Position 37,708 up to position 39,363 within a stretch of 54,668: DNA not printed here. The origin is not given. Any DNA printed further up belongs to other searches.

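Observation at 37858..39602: AdoMetDC-like pyruvoyl proenzyme fused in an operon to an ATP-grasp ligase, between terminase and portal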

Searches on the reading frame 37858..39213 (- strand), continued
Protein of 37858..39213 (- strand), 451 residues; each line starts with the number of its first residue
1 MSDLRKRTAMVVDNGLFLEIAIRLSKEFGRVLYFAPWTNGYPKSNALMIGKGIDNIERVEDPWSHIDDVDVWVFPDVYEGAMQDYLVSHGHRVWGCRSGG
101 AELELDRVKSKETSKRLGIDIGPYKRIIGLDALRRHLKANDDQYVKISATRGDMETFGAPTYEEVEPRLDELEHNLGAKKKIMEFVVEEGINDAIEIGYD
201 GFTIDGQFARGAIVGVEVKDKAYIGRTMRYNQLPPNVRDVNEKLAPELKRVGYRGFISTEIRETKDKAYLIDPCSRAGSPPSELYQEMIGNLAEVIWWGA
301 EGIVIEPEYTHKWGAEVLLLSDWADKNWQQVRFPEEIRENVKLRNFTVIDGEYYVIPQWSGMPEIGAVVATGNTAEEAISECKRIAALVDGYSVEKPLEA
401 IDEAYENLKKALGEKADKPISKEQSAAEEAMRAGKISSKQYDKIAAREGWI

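Call 38: find_related_loci(query=A2, collection=viral_contigs, flank=7000)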
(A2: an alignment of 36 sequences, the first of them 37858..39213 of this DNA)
Query A2 (451 aa) in viral_contigs; peptide patterns used: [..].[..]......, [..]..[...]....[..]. (x = any residue, [..] = any of these).
137 stretches matched a pattern; 122 encode a relative of the query (tblastn E <= 1e-3); the best 80 are kept; 80 distinct loci.
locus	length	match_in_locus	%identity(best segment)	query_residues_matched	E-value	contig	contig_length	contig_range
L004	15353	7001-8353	97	1-451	0e+0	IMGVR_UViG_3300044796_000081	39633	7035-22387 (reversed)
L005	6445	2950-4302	91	1-451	0e+0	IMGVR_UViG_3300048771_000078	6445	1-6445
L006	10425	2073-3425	89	1-451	0e+0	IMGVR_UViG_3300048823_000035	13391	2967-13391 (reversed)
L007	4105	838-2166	69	3-447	0e+0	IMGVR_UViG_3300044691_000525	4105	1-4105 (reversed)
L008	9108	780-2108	68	3-447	0e+0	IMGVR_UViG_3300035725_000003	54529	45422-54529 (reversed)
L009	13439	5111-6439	67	3-447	0e+0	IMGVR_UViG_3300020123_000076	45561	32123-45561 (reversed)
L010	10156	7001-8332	68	1-446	0e+0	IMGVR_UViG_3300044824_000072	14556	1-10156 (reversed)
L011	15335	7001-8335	67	4-450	0e+0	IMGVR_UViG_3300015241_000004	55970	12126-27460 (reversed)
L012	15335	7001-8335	67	1-448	0e+0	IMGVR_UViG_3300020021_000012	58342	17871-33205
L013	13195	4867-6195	66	3-447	0e+0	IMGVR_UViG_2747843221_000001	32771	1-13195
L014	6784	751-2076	67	3-446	0e+0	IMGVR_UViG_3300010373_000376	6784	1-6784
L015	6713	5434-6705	69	3-428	0e+0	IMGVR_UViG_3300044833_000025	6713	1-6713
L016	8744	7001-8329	66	2-446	0e+0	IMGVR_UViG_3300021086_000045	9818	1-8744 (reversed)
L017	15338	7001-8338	68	1-448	0e+0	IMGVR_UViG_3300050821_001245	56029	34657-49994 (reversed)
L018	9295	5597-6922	65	1-444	0e+0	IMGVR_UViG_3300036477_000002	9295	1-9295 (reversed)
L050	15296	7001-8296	57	1-433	2e-163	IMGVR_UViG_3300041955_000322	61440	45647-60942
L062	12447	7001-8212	53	3-406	4e-148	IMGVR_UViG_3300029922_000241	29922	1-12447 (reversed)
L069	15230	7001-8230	54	1-410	1e-143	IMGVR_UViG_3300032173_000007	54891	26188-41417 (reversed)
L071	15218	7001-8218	50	2-408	9e-141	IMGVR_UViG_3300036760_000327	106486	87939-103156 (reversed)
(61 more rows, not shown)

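Call 59: search_protein_representatives(alignment_id=A2)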
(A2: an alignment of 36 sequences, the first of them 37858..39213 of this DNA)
Query: 36 sequences, 447 profile positions. Proteins with E-value up to 0.001 (for the whole library): 1492; up to 1e-10: 1228; up to 1e-30: 903. The best 150 are listed.
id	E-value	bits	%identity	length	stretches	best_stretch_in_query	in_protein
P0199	3.8e-213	724.5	-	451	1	1-446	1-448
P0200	1.7e-211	719.0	-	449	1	1-445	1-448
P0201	1.8e-179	613.4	-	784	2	2-275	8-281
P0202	1.8e-164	564.0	-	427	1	4-411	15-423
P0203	5.0e-164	562.5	-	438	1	6-410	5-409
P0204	4.5e-152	523.2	-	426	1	2-406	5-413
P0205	2.0e-151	521.0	-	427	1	2-413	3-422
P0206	3.6e-148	510.3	-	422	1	3-410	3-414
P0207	1.5e-147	508.2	-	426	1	3-409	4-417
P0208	1.3e-144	498.6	-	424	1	4-410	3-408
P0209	4.6e-143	493.4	-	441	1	3-411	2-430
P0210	4.9e-143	493.4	-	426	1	2-411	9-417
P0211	1.2e-142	492.0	-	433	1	5-416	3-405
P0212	1.6e-142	491.7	-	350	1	66-407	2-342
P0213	2.2e-142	491.2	-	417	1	3-410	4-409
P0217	1.7e-138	478.4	-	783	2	2-219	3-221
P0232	1.1e-133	462.5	-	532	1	8-411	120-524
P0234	3.2e-133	461.0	-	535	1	3-410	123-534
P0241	4.1e-132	457.4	-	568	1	4-409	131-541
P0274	3.7e-125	434.4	-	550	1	6-372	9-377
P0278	3.8e-124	431.1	-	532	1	3-410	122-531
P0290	6.7e-122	423.7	-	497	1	3-412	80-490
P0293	1.1e-121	422.9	-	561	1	4-410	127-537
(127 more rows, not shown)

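Call 61: search_protein_families(library=pfam, proteins=[P0241, P0293, P0234, P0232, P0278, P0290, P0201, P0217, P0274], max_evalue=0.01)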
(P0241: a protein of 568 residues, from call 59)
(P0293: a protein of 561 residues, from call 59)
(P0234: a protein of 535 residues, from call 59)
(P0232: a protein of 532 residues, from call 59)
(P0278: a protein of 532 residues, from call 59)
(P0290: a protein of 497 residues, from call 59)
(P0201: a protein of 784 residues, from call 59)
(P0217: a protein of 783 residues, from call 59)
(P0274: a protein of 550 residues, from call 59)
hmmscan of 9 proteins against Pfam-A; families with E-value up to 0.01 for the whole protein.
P0241 (568 aa): 0 families

P0293 (561 aa): 1 family
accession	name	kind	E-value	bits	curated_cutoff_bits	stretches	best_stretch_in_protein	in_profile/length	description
PF25109.1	HAD_PNKP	-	0.0065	17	27.6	0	5-82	4-83/143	Polynucleotide kinase PNKP phosphatase domain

P0234 (535 aa): 4 families
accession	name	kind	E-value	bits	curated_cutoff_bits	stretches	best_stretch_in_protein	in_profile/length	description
PF13419.12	HAD_2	-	1.1e-06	29.3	23.8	1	22-113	83-176/178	Haloacid dehalogenase-like hydrolase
PF00702.32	Hydrolase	-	3.6e-06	27.9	26.4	1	20-109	101-191/191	haloacid dehalogenase-like hydrolase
PF13242.12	Hydrolase_like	-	3.5e-05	24.1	22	1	72-113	4-46/75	HAD-hyrolase-like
PF08282.18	Hydrolase_3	-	0.0033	17.6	20.9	0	5-54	1-50/255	haloacid dehalogenase-like hydrolase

P0232 (532 aa): 0 families

P0278 (532 aa): 0 families

P0290 (497 aa): 1 family
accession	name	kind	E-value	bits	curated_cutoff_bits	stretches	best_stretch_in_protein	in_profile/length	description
PF00708.24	Acylphosphatase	-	6e-14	52.5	22.5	1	5-76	2-73/85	Acylphosphatase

P0201 (784 aa): 1 family
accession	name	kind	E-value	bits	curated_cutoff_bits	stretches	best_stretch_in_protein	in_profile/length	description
PF14528.11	LAGLIDADG_3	-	0.00024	21.7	22.5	0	517-574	6-72/82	LAGLIDADG-like domain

P0217 (783 aa): 1 family
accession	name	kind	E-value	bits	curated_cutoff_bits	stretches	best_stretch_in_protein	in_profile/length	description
PF14890.11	Intein_splicing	-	0.00041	20.6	35.8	1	240-563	14-143/155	Intein splicing domain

P0274 (550 aa): 0 families

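Call 71: search_solved_structures(query=A3, max_evalue=1, show_alignments=2)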
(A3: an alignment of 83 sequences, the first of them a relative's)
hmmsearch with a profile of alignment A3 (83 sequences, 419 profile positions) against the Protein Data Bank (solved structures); distinct sequences matched with E-value up to 1: 23.
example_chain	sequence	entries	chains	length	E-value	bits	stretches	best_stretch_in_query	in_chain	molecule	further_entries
2yw2_A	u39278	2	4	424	4e-09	38.7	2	239-406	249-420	Phosphoribosylamine--glycine ligase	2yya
5vev_A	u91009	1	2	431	6.8e-06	28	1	251-405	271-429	Phosphoribosylamine--glycine ligase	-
2xcl_A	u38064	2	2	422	1.1e-05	27.4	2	81-140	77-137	PHOSPHORIBOSYLAMINE--GLYCINE LIGASE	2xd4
1vkz_A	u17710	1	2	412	1.9e-05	26.6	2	248-391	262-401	Phosphoribosylamine--glycine ligase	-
3mjf_A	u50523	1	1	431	0.0011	20.8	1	252-390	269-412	Phosphoribosylamine--glycine ligase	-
9w2z_D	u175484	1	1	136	0.0015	20.3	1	80-129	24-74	Cytochrome c oxidase subunit 4 isoform 1, mitochondrial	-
8d4t_Q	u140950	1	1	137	0.0015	20.3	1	80-129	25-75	Cytochrome c oxidase subunit 4 isoform 1, mitochondrial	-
5j4z_BD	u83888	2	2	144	0.0016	20.2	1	80-129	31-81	COMPLEX IV COX4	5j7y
5b1b_D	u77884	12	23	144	0.0016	20.2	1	80-129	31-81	Cytochrome c oxidase subunit 4 isoform 1, mitochondrial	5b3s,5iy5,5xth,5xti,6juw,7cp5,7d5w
1occ_D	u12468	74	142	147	0.0016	20.2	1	80-129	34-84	CYTOCHROME C OXIDASE | Cytochrome c oxidase subunit IV isoform 1 | Cytochrome c oxidase subunit 4 isoform 1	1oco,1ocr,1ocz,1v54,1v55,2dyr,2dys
2y69_D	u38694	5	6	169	0.0022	19.8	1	80-129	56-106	CYTOCHROME C OXIDASE SUBUNIT 4 ISOFORM 1 | Cytochrome c oxidase subunit 4 isoform 1, mitochondrial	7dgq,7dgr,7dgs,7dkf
8zo8_C4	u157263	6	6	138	0.0026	19.5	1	80-129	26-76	Cytochrome c oxidase subunit 4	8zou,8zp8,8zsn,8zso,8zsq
8ugh_4D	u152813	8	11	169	0.0037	19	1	80-129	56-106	Cytochrome c oxidase subunit 4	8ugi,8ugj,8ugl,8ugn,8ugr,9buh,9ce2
5z62_D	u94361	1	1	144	0.011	17.5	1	81-128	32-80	Cytochrome c oxidase subunit 4 isoform 1, mitochondrial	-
9i6f_D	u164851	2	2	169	0.015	17.1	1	81-128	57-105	Cytochrome c oxidase subunit 4 isoform 1, mitochondrial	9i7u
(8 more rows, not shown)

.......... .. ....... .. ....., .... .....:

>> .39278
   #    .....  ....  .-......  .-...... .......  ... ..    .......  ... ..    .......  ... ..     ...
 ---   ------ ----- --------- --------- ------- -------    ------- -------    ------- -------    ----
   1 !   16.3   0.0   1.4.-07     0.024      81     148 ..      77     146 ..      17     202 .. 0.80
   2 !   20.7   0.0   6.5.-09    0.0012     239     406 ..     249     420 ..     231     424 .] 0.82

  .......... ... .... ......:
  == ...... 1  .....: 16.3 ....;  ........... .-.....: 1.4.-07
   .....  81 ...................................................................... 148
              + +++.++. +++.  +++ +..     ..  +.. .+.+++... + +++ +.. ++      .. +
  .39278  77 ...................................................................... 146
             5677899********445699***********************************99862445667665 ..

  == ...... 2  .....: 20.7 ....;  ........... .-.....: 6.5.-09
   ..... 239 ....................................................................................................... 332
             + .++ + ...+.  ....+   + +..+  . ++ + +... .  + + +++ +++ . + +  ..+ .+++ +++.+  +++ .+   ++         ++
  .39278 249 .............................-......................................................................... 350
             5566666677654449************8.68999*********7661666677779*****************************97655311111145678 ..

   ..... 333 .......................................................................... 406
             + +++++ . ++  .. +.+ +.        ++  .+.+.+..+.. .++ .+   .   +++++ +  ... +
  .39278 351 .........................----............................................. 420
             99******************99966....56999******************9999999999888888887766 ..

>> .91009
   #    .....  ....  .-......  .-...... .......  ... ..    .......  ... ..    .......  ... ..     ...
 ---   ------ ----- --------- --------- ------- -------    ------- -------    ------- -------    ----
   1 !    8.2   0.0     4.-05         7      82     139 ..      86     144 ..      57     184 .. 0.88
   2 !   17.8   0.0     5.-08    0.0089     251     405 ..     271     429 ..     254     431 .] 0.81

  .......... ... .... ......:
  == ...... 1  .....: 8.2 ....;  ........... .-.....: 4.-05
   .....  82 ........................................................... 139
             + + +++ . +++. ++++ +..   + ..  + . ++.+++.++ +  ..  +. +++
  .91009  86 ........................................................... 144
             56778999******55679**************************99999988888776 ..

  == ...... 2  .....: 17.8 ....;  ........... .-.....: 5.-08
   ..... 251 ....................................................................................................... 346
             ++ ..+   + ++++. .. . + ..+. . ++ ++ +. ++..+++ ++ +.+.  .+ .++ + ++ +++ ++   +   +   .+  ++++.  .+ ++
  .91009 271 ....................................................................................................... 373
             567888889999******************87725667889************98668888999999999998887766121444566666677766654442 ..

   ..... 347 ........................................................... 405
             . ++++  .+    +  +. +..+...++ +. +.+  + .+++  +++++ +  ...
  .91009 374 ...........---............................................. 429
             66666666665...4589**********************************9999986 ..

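Call 75: search_protein_families(library=ncbifam, proteins=[window:37858-39213:-], max_evalue=0.01)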
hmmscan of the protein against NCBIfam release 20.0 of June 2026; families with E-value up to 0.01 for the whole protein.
window:37858-39213:- (451 aa): 0 families

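Call 77: find_related_loci(query=A2, collection=genome_contigs, flank=6000)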
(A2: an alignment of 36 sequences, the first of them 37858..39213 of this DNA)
Query A2 (451 aa) in genome_contigs; peptide patterns used: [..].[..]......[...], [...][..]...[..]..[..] (x = any residue, [..] = any of these).
25 stretches matched a pattern; 7 encode a relative of the query (tblastn E <= 1e-3); 7 distinct loci.
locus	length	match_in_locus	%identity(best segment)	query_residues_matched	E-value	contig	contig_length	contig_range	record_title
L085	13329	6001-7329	63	3-447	0e+0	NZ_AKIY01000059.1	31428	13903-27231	Bradyrhizobium sp. YR681 PMI42_contig_193.193, whole genome shotgun sequence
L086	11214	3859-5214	63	1-450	0e+0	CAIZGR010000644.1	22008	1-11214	MAG: uncultured Rhizobiales bacterium isolate G1coas_bin-1575 genome assembly, contig: bin-1575:644/870, whole genome sh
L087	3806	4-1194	57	10-406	3e-156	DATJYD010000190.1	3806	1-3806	MAG TPA_asm: Fimbriimonadaceae bacterium isolate SMAG_U15143 k141_1658933, whole genome shotgun sequence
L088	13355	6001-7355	53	1-447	2e-122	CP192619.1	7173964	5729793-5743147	Bradyrhizobium oligotrophicum S58 strain E20 chromosome, complete genome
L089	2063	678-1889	34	5-409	4e-71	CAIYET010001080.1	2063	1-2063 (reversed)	MAG: Candidatus Hydrogenedentes bacterium isolate MJ-time_bin-1056 genome assembly, contig: bin-1056:1080/1133, whole ge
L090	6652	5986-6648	50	5-226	2e-67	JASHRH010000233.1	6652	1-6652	MAG: Acidobacteriaceae bacterium isolate JOPF096 JOPF_NEAR_contig_797297, whole genome shotgun sequence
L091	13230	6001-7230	57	1-410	7e-157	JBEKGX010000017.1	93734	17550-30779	MAG: Xanthobacteraceae bacterium isolate SPRUCE 263 SPRUCE_263_17, whole genome shotgun sequence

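Call 79: fold_search(model_id=the predicted structure, library=viral)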
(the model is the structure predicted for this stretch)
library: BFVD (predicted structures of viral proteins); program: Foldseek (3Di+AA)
matches with E <= 10: 733; with E <= 0.001: 27
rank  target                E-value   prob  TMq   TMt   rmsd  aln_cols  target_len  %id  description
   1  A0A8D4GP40            8.7e-08  1.00  0.45  0.54   7.8       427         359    9  (no name in the UniProt tables at hand)
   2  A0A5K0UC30            2.7e-07  1.00  0.37  0.26   8.1       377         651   11  Uncharacterized protein [Yasminevirus sp. GU-2018]
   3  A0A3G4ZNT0            9.2e-07  1.00  0.34  0.27   7.7       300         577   14  ATP-grasp domain-containing protein [Terrestrivirus sp.]
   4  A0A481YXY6            1.3e-06  1.00  0.36  0.37   9.3       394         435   10  D-ala D-ala ligase [Marseillevirus LCMAC202]
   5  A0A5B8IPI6            1.1e-05  1.00  0.30  0.43   8.6       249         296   13  TupA-like ATPgrasp [Mimiviridae sp. ChoanoV1]
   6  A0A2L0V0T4            2.0e-05  1.00  0.39  0.61   5.7       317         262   12  ATP-grasp domain-containing protein [Agrobacterium phage Atu_ph07]
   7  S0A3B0                2.0e-05  1.00  0.32  0.45   6.6       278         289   15  ATP-grasp domain containing protein [Cellulophaga phage phi14:2]
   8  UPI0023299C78         2.7e-05  1.00  0.36  0.41   6.4       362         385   10  (no name look-up for this kind of identifier)
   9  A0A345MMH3            2.7e-05  1.00  0.31  0.47   7.5       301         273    8  (no name in the UniProt tables at hand)
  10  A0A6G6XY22            5.8e-05  1.00  0.39  0.58   7.2       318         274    8  (no name in the UniProt tables at hand)
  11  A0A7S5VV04            6.5e-05  1.00  0.24  0.17   8.2       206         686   13  (no name in the UniProt tables at hand)
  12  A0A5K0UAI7            9.9e-05  1.00  0.34  0.46   7.8       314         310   14  ATP-grasp domain-containing protein (Fragment) [Yasminevirus sp. GU-2018]
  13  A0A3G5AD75            1.3e-04  1.00  0.35  0.24   5.9       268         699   13  Glutathione synthase [Satyrvirus sp.]
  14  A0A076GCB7            1.4e-04  1.00  0.30  0.38  10.5       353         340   10  (no name in the UniProt tables at hand)
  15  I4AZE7                1.7e-04  1.00  0.30  0.50   4.1       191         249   12  (no name in the UniProt tables at hand)
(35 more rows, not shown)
